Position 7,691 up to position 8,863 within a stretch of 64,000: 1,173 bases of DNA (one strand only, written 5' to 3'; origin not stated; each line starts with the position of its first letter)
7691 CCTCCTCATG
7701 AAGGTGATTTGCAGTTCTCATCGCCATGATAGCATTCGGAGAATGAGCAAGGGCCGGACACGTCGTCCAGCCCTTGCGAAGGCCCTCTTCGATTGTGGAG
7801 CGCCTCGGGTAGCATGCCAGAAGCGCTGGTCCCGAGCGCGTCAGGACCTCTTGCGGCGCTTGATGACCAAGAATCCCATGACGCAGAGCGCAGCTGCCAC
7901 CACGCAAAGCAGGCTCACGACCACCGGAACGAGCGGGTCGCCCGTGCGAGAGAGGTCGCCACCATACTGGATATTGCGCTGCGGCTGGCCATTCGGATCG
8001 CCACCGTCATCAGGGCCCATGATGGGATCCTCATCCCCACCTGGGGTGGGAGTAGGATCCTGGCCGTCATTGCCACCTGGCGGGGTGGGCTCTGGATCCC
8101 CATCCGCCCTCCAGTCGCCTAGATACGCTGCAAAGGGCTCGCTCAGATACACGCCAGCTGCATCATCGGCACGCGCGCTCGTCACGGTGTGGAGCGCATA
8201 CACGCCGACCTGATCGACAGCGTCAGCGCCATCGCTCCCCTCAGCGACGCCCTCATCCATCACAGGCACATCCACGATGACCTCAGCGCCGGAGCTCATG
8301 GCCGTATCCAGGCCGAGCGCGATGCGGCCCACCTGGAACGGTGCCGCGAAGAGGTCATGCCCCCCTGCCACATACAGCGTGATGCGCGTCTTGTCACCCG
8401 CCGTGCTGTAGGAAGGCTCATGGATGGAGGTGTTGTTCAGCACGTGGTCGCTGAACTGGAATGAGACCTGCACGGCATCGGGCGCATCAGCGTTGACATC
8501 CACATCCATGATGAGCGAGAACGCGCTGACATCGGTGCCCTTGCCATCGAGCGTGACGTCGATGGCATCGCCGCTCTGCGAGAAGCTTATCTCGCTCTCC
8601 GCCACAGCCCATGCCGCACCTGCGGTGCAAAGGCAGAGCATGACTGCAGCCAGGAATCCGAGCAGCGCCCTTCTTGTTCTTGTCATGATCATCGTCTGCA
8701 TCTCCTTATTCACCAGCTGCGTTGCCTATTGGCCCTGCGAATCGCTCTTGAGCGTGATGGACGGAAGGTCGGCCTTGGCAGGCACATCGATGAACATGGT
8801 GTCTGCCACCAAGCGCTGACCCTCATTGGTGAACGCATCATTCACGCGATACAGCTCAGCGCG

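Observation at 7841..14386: Candidate cohesin-dockerin surface display of a giant M60-like peptidase on a sortase-anchored partner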

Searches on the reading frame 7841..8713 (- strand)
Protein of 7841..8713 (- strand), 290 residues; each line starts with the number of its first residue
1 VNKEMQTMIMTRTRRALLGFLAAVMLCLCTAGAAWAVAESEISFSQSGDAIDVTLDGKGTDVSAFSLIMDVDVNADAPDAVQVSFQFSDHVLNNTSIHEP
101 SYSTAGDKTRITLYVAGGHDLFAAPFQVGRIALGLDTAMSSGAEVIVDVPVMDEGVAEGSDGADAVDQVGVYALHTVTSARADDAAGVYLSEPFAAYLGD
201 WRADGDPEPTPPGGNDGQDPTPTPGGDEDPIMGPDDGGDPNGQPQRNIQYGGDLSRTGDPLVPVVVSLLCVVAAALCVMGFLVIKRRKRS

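Call 3: search_protein_families(library=pfam, proteins=[window:7841-8713:-], max_evalue=1)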
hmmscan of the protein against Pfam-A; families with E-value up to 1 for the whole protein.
window:7841-8713:- (290 aa): 0 families

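Call 4: search_protein_families(library=ncbifam, proteins=[window:7841-8713:-], max_evalue=1)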
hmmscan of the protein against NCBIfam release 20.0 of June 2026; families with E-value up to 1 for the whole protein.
window:7841-8713:- (290 aa): 0 families

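Call 6: find_homologous_proteins(query=window:7841-8713:-, max_evalue=0.001)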
Query window:7841-8713:- (290 aa): 12 proteins with E <= 0.001 among 6325 candidates.
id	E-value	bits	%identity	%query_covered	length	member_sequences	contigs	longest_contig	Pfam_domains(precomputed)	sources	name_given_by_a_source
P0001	3.1e-183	626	100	98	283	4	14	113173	-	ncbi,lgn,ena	-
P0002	7.0e-85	303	55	97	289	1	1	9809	-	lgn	-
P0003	2.2e-84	301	54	100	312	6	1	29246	-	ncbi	-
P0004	1.6e-79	286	53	97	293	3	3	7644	-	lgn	-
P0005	5.6e-79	284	54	98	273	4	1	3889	-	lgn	-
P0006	1.5e-77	279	54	98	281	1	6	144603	-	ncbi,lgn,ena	-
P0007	3.0e-77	278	54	98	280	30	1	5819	-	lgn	-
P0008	1.4e-76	276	51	98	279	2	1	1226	-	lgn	-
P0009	2.7e-70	255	48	100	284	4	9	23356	-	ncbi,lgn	-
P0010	4.9e-63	231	57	20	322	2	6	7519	-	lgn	-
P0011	1.2e-59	220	45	98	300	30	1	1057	-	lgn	-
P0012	1.3e-40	158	51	66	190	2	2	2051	-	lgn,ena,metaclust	metaclust:\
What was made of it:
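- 8702..8707 (-): Shine-Dalgarno AAGGAG of the partner gene, 9 nt before ATG 8692. The database start of P0001 agrees (call 6).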

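Call 7: search_solved_structures(query=window:7841-8713:-, max_evalue=10)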
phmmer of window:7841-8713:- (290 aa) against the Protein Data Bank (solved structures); distinct sequences matched with E-value up to 10: 1.
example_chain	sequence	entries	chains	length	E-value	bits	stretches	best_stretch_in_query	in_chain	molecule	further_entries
8dtk_C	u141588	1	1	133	1.3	11.8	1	80-141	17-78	DH1047 Fab Heavy Chain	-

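Call 10: list_cluster_members(proteins=[P0001, P0003, P0006, P0009])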
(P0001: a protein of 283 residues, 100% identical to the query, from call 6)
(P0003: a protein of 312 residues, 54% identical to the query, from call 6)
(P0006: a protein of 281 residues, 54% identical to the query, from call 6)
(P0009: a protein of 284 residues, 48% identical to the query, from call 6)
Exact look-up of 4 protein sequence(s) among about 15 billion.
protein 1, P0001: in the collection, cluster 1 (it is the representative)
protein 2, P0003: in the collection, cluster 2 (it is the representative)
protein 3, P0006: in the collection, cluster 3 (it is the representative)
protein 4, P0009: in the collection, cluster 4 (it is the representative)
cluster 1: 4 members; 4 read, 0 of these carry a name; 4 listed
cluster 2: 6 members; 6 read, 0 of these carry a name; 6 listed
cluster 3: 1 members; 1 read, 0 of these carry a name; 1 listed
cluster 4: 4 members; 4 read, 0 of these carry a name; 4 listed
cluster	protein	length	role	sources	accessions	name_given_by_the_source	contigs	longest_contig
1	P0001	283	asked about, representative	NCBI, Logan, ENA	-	-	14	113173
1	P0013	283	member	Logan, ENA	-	-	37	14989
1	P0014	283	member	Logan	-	-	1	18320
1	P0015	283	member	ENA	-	-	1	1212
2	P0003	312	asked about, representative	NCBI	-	-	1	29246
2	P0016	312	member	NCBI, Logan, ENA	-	-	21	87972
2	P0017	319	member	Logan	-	-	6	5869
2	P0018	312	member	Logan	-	-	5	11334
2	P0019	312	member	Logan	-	-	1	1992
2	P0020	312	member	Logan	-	-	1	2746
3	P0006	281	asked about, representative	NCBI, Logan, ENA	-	-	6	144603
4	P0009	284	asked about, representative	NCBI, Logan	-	-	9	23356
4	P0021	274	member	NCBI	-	-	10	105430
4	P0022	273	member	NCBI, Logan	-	-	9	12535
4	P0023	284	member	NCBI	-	-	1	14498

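Call 11: find_encoding_contigs(protein=P0006, flank=10000, max_places=2)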
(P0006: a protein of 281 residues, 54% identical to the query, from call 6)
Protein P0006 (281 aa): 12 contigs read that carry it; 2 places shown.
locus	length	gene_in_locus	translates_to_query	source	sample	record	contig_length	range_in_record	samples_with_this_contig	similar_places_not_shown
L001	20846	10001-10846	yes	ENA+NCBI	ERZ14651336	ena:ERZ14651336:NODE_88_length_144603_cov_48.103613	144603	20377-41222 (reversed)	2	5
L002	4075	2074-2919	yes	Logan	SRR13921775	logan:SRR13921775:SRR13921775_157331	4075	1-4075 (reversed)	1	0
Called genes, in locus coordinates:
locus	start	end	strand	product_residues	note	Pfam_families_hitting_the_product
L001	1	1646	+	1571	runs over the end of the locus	PF01869:BcrAD_BadFG, PF09989:DUF2229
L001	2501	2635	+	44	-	-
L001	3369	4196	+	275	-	PF01226:Form_Nir_trans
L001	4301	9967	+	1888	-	PF00754:F5_F8_type_C (faint), PF00041:fn3 (weak), PF13402:Peptidase_M60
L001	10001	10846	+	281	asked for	-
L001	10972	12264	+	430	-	PF03952:Enolase_N, PF00113:Enolase_C, PF13378:MR_MLE_C (weak)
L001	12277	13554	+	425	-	PF03453:MoeA_N, PF00994:MoCF_biosynth, PF03454:MoeA_C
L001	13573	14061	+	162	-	PF00994:MoCF_biosynth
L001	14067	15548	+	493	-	PF01168:Ala_racemase_N, PF00842:Ala_racemase_C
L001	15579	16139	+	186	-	PF03167:UDG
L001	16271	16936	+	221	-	PF06103:DUF948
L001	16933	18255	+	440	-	PF01594:AI-2E_transport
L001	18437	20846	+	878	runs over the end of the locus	PF01411:tRNA-synt_2c, PF07973:tRNA_SAD, PF02272:DHHA1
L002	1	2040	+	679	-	?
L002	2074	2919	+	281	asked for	-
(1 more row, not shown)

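Call 12: find_encoding_contigs(protein=P0003, flank=10000, max_places=2)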
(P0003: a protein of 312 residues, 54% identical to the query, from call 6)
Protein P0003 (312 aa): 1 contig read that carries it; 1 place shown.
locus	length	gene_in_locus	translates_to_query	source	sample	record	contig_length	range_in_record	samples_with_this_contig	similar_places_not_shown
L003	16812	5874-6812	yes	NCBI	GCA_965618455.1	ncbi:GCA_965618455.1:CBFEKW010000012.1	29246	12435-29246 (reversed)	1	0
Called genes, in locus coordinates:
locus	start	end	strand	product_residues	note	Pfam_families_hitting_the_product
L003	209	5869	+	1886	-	PF00754:F5_F8_type_C (faint), PF00041:fn3, PF13402:Peptidase_M60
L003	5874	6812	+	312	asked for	-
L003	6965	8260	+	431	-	PF03952:Enolase_N, PF00113:Enolase_C, PF13378:MR_MLE_C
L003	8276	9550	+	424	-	PF03453:MoeA_N, PF00994:MoCF_biosynth, PF03454:MoeA_C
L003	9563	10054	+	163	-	PF00994:MoCF_biosynth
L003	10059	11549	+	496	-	PF01168:Ala_racemase_N, PF00842:Ala_racemase_C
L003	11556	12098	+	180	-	PF03167:UDG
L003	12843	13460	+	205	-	PF00440:TetR_N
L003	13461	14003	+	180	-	PF12724:Flavodoxin_5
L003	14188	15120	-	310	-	PF04055:Radical_SAM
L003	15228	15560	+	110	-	PF01638:HxlR, PF13601:HTH_34 (weak)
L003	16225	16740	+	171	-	PF02525:Flavodoxin_2 (weak), PF12682:Flavodoxin_4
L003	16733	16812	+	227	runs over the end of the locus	PF12682:Flavodoxin_4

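Call 13: find_encoding_contigs(protein=P0009, flank=10000, max_places=2)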
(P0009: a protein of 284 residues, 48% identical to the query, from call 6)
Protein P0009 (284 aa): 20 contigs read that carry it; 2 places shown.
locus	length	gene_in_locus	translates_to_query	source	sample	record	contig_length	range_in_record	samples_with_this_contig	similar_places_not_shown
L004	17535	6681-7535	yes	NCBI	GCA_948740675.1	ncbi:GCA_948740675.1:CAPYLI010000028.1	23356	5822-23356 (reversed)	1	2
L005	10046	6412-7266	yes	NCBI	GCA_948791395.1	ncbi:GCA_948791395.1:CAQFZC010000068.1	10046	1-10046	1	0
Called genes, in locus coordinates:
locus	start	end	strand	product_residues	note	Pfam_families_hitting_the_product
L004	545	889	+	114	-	PF05597:Phasin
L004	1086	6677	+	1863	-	PF00404:Dockerin_1 (weak), PF00041:fn3, PF13402:Peptidase_M60, PF00754:F5_F8_type_C (weak)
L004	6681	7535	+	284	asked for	-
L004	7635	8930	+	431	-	PF03952:Enolase_N, PF00113:Enolase_C, PF13378:MR_MLE_C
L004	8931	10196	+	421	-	PF03453:MoeA_N, PF00994:MoCF_biosynth, PF03454:MoeA_C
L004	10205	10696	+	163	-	PF00994:MoCF_biosynth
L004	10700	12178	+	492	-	PF01168:Ala_racemase_N, PF00842:Ala_racemase_C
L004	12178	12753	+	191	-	PF03167:UDG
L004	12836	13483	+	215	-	-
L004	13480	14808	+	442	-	PF01594:AI-2E_transport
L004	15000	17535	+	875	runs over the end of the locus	PF01411:tRNA-synt_2c, PF07973:tRNA_SAD, PF02272:DHHA1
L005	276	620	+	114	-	PF05597:Phasin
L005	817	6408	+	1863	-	PF00404:Dockerin_1 (weak), PF00041:fn3, PF13402:Peptidase_M60, PF00754:F5_F8_type_C (weak)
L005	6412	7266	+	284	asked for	-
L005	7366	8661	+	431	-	PF03952:Enolase_N, PF00113:Enolase_C, PF13378:MR_MLE_C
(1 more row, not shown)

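Call 37: search_protein_families(library=pfam, alignment_id=A5, max_evalue=1)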
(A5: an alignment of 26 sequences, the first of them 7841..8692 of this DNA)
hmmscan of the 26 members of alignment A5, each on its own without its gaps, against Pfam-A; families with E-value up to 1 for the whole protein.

A. member 1, window:7841-8692:- (283 aa): 0 families

B. families by the number of members that match (of 26 scanned): 33 families (the first 25 are shown)
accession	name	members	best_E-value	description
PF00746.26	Gram_pos_anchor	4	0.056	LPXTG cell wall anchor motif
PF15677.10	CEND1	3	0.0007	Cell cycle exit and neuronal differentiation protein 1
PF06679.17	DUF1180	3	0.0012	Membrane protein FAM174-like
PF11741.13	AMIN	3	0.054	AMIN domain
PF22807.2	TrAA12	2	0.00039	TrAA12-like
PF08114.16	PMP1_2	2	0.1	ATPase proteolipid family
PF22584.1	CFAP143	2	0.15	Cilia- and flagella-associated protein 143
PF06024.17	Orf78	2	0.19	Orf78 (ac78)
PF05808.16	Podoplanin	1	0.019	Podoplanin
PF24966.2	Ig_TR130_2nd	1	0.039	TR130 second Ig-like domain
PF05251.17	Ost5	1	0.041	Oligosaccharyltransferase subunit 5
PF03343.18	SART-1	1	0.083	SART-1 family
PF14362.11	DUF4407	1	0.098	Domain of unknown function (DUF4407)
PF13160.11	DUF3995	1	0.1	Protein of unknown function (DUF3995)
PF22062.2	DPOA2_OB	1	0.1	DNA polymerase alpha subunit B, OB domain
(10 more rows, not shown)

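Call 38: search_solved_structures(query=A5, max_evalue=10)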
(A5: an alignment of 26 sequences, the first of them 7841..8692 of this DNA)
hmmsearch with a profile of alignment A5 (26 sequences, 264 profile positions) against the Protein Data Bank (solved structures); distinct sequences matched with E-value up to 10: 7.
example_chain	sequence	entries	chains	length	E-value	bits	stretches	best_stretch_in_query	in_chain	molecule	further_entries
5cwq_A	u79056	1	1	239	0.022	17.7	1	200-256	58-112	Designed helical repeat protein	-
8xck_j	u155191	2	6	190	0.039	16.8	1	7-58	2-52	Peptidyl-prolyl cis-trans isomerase A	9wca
2mjo_A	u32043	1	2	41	0.25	14.2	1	227-262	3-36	Tumor necrosis factor receptor superfamily member 16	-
2mic_A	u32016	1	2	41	0.44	13.4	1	227-262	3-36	Tumor necrosis factor receptor superfamily member 16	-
5m2s_A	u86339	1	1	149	0.47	13.3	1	42-104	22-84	Putative cellulosomal scaffoldin protein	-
5zgg_A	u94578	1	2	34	1.4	11.7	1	228-256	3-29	Tumor necrosis factor receptor superfamily member 16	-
9hjt_H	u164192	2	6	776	3.5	10.4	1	21-80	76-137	Transcriptional regulator QRICH1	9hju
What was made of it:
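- On Cohesin (Pfam PF00963): The PDB profile search gave only an insignificant E = 0.47 to the cohesin 5m2s_A (call 38).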

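Call 40: find_related_loci(query=A1, collection=genome_contigs, flank=10000)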
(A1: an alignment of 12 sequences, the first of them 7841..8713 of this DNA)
Query A1 (290 aa) in genome_contigs; peptide patterns used: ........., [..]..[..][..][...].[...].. (x = any residue, [..] = any of these).
96 stretches matched a pattern; 6 encode a relative of the query (tblastn E <= 1e-3); 6 distinct loci.
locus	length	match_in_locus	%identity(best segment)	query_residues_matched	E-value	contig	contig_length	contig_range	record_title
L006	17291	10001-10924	54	1-290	2e-91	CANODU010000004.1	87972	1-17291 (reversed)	MAG TPA_asm: uncultured Eggerthellaceae bacterium isolate SRR13921777_bin.12_metawrap_v1.3_MAG genome assembly, contig:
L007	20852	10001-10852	56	2-290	3e-86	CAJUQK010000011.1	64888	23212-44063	MAG TPA_asm: uncultured Eggerthellaceae bacterium isolate MGBC163016 genome assembly, contig: MGBC163016.11, whole genom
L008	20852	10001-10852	54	2-290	2e-81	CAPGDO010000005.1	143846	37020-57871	MAG TPA_asm: uncultured Eggerthellaceae bacterium isolate MGBC166251 genome assembly, contig: MGBC166251.5, whole genome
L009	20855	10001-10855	54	2-290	1e-79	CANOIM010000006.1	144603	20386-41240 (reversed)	MAG TPA_asm: uncultured Eggerthellaceae bacterium isolate SRR13921779_bin.100_metawrap_v1.3_MAG genome assembly, contig:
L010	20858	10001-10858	51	2-290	1e-77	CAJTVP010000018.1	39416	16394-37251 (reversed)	MAG TPA_asm: uncultured Eggerthellaceae bacterium isolate MGBC120343 genome assembly, contig: MGBC120343.18, whole genom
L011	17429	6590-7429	48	2-290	8e-65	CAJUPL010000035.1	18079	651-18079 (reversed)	MAG TPA_asm: uncultured Eggerthellaceae bacterium isolate MGBC164018 genome assembly, contig: MGBC164018.35, whole genom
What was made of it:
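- Tried and rejected: The narrower A1 was used instead and found only 6 Eggerthellaceae MAG loci (call 40).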

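Call 88: find_encoding_contigs(protein=P0001, flank=3000, max_places=4)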
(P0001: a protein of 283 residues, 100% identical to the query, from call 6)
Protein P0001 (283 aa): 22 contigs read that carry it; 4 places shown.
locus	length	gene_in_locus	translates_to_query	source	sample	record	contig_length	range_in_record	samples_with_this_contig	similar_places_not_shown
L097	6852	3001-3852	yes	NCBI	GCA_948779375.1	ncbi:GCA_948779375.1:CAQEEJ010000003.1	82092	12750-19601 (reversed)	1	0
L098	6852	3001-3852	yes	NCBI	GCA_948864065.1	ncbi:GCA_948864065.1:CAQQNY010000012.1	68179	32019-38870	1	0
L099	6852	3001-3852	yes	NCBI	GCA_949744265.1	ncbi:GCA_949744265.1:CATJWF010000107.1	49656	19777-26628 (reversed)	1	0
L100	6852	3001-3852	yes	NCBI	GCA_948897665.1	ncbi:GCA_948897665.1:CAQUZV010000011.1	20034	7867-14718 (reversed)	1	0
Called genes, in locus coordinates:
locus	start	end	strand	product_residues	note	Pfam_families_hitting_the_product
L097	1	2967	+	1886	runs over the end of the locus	PF22633:F5_F8_type_C_2 (faint), PF00041:fn3 (faint), PF13402:Peptidase_M60 (weak), PF00754:F5_F8_type_C (weak)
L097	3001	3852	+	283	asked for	-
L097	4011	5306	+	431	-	PF03952:Enolase_N, PF00113:Enolase_C, PF13378:MR_MLE_C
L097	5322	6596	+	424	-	PF03453:MoeA_N, PF00994:MoCF_biosynth, PF03454:MoeA_C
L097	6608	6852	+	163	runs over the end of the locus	PF00994:MoCF_biosynth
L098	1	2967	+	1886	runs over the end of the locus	PF00041:fn3 (weak), PF13402:Peptidase_M60 (weak), PF00754:F5_F8_type_C (weak)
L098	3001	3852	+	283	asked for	-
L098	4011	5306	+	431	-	PF03952:Enolase_N, PF00113:Enolase_C, PF13378:MR_MLE_C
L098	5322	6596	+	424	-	PF03453:MoeA_N, PF00994:MoCF_biosynth, PF03454:MoeA_C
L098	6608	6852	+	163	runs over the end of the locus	PF00994:MoCF_biosynth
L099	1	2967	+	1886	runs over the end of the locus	PF00041:fn3 (weak), PF13402:Peptidase_M60 (weak), PF00754:F5_F8_type_C (weak)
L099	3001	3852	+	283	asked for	-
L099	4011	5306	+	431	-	PF03952:Enolase_N, PF00113:Enolase_C, PF13378:MR_MLE_C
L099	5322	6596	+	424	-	PF03453:MoeA_N, PF00994:MoCF_biosynth, PF03454:MoeA_C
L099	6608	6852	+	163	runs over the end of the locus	PF00994:MoCF_biosynth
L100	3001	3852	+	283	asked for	-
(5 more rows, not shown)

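Call 94: search_protein_families(library=ncbifam, proteins=[window:7841-8692:-], max_evalue=10)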
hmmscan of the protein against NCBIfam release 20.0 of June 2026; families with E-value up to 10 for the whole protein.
window:7841-8692:- (283 aa): 0 families
